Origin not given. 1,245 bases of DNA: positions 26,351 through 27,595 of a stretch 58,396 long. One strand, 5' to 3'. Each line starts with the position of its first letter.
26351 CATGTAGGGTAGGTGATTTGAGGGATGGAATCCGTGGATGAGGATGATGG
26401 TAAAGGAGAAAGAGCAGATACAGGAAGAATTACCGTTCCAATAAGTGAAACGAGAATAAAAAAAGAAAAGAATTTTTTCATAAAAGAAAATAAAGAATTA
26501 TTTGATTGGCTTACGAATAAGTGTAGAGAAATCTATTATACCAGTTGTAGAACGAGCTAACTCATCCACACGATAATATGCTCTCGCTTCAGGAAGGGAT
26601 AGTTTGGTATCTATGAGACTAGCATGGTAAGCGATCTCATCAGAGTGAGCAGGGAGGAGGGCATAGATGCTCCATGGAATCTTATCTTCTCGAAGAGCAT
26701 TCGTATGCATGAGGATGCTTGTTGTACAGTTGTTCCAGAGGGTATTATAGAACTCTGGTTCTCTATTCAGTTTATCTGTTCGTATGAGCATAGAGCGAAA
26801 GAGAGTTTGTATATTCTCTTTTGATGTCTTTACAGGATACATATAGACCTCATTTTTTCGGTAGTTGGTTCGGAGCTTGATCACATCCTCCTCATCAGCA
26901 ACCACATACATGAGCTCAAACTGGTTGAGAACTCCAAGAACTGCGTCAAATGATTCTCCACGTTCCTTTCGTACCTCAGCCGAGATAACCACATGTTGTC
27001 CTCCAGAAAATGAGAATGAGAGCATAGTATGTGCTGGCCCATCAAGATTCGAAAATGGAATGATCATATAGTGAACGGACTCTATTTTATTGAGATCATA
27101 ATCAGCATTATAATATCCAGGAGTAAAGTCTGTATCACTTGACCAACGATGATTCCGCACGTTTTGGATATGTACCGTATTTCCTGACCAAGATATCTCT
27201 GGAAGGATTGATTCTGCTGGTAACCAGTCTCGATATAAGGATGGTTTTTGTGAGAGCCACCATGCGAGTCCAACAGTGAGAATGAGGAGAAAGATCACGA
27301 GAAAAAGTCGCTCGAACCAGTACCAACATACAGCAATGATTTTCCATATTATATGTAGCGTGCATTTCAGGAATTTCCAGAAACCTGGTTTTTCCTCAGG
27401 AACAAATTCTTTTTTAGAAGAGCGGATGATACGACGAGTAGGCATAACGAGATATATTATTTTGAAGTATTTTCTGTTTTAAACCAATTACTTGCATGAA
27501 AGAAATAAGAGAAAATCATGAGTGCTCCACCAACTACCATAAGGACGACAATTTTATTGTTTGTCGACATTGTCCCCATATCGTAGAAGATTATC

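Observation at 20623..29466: Five-gene envelope operon: DUF2339-like, DUF4105-like, 1336-aa surface protein, ABC ATPase, FtsX-like permease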

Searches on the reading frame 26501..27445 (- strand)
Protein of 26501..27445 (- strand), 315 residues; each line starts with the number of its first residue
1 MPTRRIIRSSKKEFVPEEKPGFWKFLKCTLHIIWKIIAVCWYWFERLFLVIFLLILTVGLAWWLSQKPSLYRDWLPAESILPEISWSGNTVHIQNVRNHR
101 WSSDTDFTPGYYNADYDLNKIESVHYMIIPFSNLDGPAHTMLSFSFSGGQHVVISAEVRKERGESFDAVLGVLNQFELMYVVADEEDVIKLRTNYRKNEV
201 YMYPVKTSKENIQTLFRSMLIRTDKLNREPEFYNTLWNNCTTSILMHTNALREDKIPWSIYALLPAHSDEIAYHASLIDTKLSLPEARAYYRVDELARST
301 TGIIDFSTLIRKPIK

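Call 6: search_protein_families(library=pfam, max_evalue=0.1, proteins=[window:26501-27445:-])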
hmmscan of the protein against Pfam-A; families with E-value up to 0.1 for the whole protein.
seq(315 aa): 2 families
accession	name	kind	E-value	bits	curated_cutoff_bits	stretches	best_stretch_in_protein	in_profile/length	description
PF13387.12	Lnb_N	-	7.9e-36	123.7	22.2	1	111-258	5-166/175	Lnb N-terminal periplasmic domain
PF14135.11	DUF4302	-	0.0012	19.3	27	1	171-250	110-188/241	Domain of unknown function (DUF4302)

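Call 7: search_protein_families(library=ncbifam, max_evalue=0.1, proteins=[window:26501-27445:-])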
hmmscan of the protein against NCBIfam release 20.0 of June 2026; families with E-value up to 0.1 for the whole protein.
seq(315 aa): 2 families
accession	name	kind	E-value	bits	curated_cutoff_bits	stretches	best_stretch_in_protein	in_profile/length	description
NF005976.0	PRK08064.1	equivalog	0.00087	18.3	627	1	144-282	87-219/390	cystathionine beta-lyase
NF043007.1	CysBLyMetC_Staph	equivalog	0.057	12.3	700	1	138-276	78-210/378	cystathionine beta-lyase MetC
